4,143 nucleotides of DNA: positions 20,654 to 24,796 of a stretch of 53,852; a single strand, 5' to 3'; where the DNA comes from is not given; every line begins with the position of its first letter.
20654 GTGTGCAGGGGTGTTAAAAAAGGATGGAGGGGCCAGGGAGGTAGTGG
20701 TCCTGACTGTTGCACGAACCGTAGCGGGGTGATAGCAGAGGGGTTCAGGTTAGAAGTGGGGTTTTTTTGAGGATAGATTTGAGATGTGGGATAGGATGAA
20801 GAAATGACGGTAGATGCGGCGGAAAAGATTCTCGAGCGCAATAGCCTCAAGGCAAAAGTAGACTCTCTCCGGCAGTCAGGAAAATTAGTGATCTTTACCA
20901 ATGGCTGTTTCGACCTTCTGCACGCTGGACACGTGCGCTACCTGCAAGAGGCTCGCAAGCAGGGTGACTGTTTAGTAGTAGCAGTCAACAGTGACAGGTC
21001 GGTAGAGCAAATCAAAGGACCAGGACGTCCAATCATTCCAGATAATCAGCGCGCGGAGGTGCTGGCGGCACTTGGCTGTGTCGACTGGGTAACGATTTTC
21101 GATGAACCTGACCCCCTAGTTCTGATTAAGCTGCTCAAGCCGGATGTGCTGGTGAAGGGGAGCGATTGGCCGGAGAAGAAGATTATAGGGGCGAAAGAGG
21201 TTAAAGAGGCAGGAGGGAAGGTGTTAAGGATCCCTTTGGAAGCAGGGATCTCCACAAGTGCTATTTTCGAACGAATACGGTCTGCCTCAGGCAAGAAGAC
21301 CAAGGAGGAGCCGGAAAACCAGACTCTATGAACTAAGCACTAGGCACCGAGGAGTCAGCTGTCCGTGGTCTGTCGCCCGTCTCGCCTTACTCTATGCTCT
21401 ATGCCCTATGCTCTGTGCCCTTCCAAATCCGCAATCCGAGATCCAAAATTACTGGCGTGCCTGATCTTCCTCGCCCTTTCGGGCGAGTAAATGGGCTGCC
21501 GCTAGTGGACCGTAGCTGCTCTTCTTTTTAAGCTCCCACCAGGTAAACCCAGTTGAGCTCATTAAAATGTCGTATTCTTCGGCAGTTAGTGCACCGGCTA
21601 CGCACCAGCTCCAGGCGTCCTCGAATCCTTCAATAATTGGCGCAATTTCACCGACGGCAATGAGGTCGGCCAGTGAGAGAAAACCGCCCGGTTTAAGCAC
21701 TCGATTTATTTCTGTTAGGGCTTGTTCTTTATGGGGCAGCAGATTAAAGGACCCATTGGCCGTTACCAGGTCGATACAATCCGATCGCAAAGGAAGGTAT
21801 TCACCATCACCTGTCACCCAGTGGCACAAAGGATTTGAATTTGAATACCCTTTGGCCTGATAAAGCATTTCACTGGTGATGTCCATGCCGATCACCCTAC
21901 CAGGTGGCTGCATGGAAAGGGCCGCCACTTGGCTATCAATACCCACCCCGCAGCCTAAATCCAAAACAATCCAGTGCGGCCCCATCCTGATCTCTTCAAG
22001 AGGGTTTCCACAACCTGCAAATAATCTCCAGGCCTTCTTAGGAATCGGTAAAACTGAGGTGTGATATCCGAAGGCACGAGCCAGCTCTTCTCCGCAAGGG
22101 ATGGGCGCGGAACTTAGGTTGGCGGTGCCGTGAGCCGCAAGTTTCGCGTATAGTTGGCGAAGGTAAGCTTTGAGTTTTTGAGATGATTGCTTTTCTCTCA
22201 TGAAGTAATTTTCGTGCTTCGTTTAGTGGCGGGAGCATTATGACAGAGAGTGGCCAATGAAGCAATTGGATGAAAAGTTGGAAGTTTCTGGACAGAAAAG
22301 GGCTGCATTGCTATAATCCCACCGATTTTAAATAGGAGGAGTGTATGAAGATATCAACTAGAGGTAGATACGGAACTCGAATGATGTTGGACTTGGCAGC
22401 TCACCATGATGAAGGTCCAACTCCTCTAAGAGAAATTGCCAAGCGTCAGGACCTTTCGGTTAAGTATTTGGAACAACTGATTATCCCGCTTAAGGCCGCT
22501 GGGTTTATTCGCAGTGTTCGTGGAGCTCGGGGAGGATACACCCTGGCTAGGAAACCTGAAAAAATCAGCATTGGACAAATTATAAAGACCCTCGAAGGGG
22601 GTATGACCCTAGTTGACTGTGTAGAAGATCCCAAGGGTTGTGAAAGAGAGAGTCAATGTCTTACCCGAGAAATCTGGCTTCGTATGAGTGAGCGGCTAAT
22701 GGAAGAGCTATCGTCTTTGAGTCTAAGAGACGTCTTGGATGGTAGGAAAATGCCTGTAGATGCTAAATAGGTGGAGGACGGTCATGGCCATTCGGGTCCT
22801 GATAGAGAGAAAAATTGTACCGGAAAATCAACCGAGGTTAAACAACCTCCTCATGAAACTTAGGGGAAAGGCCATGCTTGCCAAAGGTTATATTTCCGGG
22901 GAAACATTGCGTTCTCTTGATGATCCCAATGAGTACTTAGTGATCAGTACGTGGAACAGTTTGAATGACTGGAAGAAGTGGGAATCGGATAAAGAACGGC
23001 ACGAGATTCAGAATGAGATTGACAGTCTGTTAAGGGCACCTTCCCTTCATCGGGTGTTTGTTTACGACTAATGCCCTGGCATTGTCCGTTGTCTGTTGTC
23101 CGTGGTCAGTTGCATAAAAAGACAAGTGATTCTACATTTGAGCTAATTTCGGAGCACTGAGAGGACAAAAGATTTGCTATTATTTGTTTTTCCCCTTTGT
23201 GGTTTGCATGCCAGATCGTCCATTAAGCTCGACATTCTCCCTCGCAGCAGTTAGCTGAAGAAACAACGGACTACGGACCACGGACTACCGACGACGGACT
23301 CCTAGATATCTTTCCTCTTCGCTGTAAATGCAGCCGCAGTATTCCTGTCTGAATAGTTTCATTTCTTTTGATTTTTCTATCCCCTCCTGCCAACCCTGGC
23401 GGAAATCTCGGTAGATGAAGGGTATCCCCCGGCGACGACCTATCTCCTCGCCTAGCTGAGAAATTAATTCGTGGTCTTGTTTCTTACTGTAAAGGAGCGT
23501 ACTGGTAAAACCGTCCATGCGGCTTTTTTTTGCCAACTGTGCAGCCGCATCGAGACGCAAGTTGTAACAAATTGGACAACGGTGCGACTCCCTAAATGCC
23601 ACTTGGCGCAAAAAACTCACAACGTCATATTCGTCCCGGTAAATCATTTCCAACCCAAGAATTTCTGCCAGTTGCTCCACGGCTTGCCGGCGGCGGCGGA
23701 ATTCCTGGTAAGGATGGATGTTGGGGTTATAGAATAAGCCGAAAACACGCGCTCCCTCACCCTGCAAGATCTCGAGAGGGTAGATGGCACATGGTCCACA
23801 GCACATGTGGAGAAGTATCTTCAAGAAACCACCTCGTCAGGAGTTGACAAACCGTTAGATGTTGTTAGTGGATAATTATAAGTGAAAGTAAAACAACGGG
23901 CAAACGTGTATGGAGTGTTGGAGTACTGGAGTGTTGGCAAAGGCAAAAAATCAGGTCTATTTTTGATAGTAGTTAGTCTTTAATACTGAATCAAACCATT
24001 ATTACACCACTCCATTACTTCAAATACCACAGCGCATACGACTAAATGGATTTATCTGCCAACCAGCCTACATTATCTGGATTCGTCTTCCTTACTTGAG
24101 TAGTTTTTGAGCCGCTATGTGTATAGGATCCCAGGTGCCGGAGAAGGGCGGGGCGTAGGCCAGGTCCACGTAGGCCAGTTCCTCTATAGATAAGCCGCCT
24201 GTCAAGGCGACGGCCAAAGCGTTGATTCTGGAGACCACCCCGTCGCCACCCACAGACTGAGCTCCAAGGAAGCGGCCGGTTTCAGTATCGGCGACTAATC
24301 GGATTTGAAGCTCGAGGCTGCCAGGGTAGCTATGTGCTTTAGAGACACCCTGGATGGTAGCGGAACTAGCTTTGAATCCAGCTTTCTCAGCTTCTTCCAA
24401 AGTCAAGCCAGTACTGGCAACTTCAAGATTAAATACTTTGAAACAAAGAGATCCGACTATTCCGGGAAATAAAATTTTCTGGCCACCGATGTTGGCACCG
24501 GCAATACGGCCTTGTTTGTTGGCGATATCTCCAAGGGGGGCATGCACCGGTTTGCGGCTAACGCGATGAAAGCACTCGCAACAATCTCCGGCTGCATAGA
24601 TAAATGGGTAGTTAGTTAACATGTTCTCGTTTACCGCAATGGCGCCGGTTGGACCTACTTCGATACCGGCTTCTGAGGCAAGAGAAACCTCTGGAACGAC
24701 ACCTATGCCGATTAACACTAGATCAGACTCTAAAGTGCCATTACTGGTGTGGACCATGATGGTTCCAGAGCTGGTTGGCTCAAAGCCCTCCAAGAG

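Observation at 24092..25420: Likely selenocysteine at the redox-active Cys of an NADH-oxidase/CoA-disulfide-reductase-family flavoprotein; ORF callers truncate it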

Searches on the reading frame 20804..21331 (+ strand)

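Call 26: search_protein_families(library=pfam, proteins=[window:20804-21331:+], max_evalue=0.00001)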
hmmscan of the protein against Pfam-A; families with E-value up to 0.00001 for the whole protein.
window:20804-21331:+ (175 aa): 1 family
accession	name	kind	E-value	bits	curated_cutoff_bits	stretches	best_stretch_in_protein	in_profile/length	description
PF01467.32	CTP_transf_like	-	3.1e-19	69.9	21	1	31-155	1-131/133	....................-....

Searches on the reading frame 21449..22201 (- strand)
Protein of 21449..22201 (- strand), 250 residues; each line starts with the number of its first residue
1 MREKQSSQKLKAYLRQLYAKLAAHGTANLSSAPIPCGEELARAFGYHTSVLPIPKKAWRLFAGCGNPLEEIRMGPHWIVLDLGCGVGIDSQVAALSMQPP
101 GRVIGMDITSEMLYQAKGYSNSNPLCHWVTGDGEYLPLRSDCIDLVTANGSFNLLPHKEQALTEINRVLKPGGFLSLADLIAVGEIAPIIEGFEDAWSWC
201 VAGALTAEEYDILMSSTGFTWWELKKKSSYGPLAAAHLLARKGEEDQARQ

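Call 11: search_protein_families(library=ncbifam, proteins=[window:21449-22201:-], max_evalue=0.00001)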
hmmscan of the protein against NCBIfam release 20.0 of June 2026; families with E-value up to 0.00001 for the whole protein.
window:21449-22201:- (250 aa): 22 families
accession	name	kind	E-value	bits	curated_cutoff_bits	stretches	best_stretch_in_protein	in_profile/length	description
NF008823.0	PRK11873.1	subfamily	4.1e-42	144.5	263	1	5-232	2-236/272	arsenite methyltransferase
NF041537.1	ArsM_AhpD_UU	exception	5.2e-42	143.9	510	1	6-226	9-229/345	arsenite methyltransferase/AhpD domain selenoprotein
NF047649.1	MTase_UXPK_star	exception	7.9e-40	136.6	460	1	6-226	9-230/283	methyltransferase/UXPK-star double selenoprotein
NF041536.1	ArsM_DUF2284_UU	exception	3.5e-35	121.2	575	1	5-229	8-232/459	arsenite methyltransferase/DUF2284 domain selenoprotein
NF045667.1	MTase_DVU1556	equivalog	4.4e-25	88.4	155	1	69-243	16-184/213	DVU_1556 family methyltransferase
NF038099.1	AsSugarArsM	exception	4.2e-20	72.2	400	1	50-236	33-230/321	arsenosugar biosynthesis arsenite methyltransferase ArsM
NF040538.1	methyl_ArsM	equivalog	5.1e-20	71.9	500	2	47-118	34-104/356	arsinothricin biosynthesis methyltransferase ArsM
TIGR02072.1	BioC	equivalog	4.3e-15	56.2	184.95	1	78-181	37-136/244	malonyl-ACP O-methyltransferase BioC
NF001244.0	PRK00216.1-5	equivalog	1.6e-14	53.8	216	1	78-184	51-160/236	bifunctional demethylmenaquinone methyltransferase/2-methoxy-6-polyprenyl-1,4-benzoquinol methylase UbiE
TIGR01934.1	MenG_MenH_UbiE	subfamily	3e-14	52.9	158.35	1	76-185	40-149/223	ubiquinone/menaquinone biosynthesis methyltransferase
NF040539.1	AST_met_ArsM_2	exception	2.1e-13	50.7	240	1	78-223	59-209/262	putative arsinothricin biosynthesis methyltransferase ArsM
NF007610.0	PRK10258.1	equivalog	4.5e-11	42.6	342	1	78-182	45-143/251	malonyl-ACP O-methyltransferase BioC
NF001242.0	PRK00216.1-3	equivalog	4e-10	39.5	351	1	74-201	69-197/258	bifunctional demethylmenaquinone methyltransferase/2-methoxy-6-polyprenyl-1,4-benzoquinol methylase UbiE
NF001240.0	PRK00216.1-1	equivalog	5.8e-10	38.6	378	1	70-179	60-170/251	bifunctional demethylmenaquinone methyltransferase/2-methoxy-6-polyprenyl-1,4-benzoquinol methylase UbiE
NF001241.0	PRK00216.1-2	equivalog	1e-09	38.4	327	1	69-180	45-150/231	demethylmenaquinone methyltransferase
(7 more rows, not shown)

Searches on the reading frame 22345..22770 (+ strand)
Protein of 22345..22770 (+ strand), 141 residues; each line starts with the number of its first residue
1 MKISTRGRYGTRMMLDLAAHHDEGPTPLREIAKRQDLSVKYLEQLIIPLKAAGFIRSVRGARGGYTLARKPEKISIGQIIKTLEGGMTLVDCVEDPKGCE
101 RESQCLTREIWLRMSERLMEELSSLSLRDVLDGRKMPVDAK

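Call 11: search_protein_families(library=ncbifam, proteins=[window:22345-22770:+], max_evalue=0.00001)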
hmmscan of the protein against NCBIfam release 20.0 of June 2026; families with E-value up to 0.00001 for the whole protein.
window:22345-22770:+ (141 aa): 7 families
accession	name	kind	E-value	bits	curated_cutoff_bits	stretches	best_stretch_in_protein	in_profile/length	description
NF047409.1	Cys_reg_CymR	equivalog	2.6e-41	141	195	1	1-134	1-127/139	cysteine metabolism transcriptional regulator CymR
TIGR00738.1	rrf2_super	superfamily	3.2e-39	133.8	73.3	1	1-131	1-131/132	Rrf2 family transcriptional regulator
TIGR02010.1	IscR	equivalog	1.9e-36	124.8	207.55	1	1-134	1-133/135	Fe-S cluster assembly transcriptional regulator IscR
NF008110.0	PRK10857.1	equivalog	2.3e-29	102.3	275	1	1-133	1-132/164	Fe-S cluster assembly transcriptional regulator IscR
TIGR02944.1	suf_reg_Xantho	equivalog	3e-23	82.6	110.65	1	2-130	3-130/130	SUF system Fe-S cluster assembly regulator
NF008886.0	PRK11920.1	equivalog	4.7e-15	55.6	193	1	1-134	1-134/153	iron-responsive transcriptional regulator RirA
NF008240.0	PRK11014.1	equivalog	3.2e-14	53.2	182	1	4-133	4-130/141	nitric oxide-sensing transcriptional repressor NsrR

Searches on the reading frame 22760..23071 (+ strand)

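Call 11: search_protein_families(library=ncbifam, proteins=[window:22760-23071:+], max_evalue=0.00001)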
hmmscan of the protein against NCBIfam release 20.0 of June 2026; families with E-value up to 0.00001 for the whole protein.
window:22760-23071:+ (103 aa): 0 families

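Call 26: search_protein_families(library=pfam, proteins=[window:22760-23071:+], max_evalue=0.00001)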
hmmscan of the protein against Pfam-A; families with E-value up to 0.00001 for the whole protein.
window:22760-23071:+ (103 aa): 1 family
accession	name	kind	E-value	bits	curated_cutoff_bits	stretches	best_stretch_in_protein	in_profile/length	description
PF03992.22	ABM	-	5.7e-09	36.5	23.1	1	11-84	2-76/78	Antibiotic biosynthesis monooxygenase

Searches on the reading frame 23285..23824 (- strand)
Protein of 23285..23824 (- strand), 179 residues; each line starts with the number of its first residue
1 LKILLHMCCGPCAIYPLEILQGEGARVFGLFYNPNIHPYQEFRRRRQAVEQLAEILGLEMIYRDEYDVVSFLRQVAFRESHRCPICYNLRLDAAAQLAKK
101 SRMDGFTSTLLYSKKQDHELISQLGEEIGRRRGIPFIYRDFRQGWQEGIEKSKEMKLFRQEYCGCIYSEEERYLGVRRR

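Call 11: search_protein_families(library=ncbifam, proteins=[window:23285-23824:-], max_evalue=0.00001)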
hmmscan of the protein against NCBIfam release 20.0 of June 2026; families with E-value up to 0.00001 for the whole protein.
window:23285-23824:- (179 aa): 0 families

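Call 26: search_protein_families(library=pfam, proteins=[window:23285-23824:-], max_evalue=0.00001)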
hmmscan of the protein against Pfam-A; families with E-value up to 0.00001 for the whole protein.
window:23285-23824:- (179 aa): 1 family
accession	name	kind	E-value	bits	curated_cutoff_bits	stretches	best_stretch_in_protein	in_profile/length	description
PF02677.20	QueH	-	7.6e-62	208.9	23.5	1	3-171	1-175/175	Epoxyqueuosine reductase QueH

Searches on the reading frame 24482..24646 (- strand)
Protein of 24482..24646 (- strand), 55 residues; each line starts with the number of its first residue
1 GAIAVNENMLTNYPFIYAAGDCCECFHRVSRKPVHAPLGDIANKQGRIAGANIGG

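Call 54: search_solved_structures(query=window:24482-24646:-, show_alignments=5, max_evalue=0.001)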
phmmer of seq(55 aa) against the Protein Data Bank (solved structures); distinct sequences matched with E-value up to 0.001: 11.
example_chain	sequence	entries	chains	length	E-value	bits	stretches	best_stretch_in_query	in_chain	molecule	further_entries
6ruz_A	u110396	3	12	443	4.6e-14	54.9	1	1-55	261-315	NADH oxidase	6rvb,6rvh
6pfz_D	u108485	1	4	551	1.2e-10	44.2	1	1-55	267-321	NADH oxidase (NoxA-3)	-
3cgb_A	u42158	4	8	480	2.1e-10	43.4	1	1-53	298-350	Pyridine nucleotide-disulfide oxidoreductase, class I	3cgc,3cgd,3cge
3iwa_A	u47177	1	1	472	9.6e-09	38.3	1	1-53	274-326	FAD-dependent pyridine nucleotide-disulphide oxidoreductase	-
5l1n_A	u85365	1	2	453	6e-08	35.7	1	1-55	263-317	Coenzyme A disulfide reductase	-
3kd9_A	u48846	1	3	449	8.8e-08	35.2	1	1-55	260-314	Coenzyme A disulfide reductase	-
4fx9_A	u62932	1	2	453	8.8e-08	35.2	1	1-55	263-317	Coenzyme A disulfide reductase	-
3ntd_A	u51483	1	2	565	0.00034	24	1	1-54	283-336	FAD-dependent pyridine nucleotide-disulphide oxidoreductase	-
3nt6_A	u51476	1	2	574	0.00035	24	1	1-54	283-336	FAD-dependent pyridine nucleotide-disulphide oxidoreductase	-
4ocg_A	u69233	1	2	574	0.00035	24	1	1-54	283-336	FAD-dependent pyridine nucleotide-disulphide oxidoreductase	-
3nta_A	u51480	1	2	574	0.00035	24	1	1-54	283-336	FAD-dependent pyridine nucleotide-disulphide oxidoreductase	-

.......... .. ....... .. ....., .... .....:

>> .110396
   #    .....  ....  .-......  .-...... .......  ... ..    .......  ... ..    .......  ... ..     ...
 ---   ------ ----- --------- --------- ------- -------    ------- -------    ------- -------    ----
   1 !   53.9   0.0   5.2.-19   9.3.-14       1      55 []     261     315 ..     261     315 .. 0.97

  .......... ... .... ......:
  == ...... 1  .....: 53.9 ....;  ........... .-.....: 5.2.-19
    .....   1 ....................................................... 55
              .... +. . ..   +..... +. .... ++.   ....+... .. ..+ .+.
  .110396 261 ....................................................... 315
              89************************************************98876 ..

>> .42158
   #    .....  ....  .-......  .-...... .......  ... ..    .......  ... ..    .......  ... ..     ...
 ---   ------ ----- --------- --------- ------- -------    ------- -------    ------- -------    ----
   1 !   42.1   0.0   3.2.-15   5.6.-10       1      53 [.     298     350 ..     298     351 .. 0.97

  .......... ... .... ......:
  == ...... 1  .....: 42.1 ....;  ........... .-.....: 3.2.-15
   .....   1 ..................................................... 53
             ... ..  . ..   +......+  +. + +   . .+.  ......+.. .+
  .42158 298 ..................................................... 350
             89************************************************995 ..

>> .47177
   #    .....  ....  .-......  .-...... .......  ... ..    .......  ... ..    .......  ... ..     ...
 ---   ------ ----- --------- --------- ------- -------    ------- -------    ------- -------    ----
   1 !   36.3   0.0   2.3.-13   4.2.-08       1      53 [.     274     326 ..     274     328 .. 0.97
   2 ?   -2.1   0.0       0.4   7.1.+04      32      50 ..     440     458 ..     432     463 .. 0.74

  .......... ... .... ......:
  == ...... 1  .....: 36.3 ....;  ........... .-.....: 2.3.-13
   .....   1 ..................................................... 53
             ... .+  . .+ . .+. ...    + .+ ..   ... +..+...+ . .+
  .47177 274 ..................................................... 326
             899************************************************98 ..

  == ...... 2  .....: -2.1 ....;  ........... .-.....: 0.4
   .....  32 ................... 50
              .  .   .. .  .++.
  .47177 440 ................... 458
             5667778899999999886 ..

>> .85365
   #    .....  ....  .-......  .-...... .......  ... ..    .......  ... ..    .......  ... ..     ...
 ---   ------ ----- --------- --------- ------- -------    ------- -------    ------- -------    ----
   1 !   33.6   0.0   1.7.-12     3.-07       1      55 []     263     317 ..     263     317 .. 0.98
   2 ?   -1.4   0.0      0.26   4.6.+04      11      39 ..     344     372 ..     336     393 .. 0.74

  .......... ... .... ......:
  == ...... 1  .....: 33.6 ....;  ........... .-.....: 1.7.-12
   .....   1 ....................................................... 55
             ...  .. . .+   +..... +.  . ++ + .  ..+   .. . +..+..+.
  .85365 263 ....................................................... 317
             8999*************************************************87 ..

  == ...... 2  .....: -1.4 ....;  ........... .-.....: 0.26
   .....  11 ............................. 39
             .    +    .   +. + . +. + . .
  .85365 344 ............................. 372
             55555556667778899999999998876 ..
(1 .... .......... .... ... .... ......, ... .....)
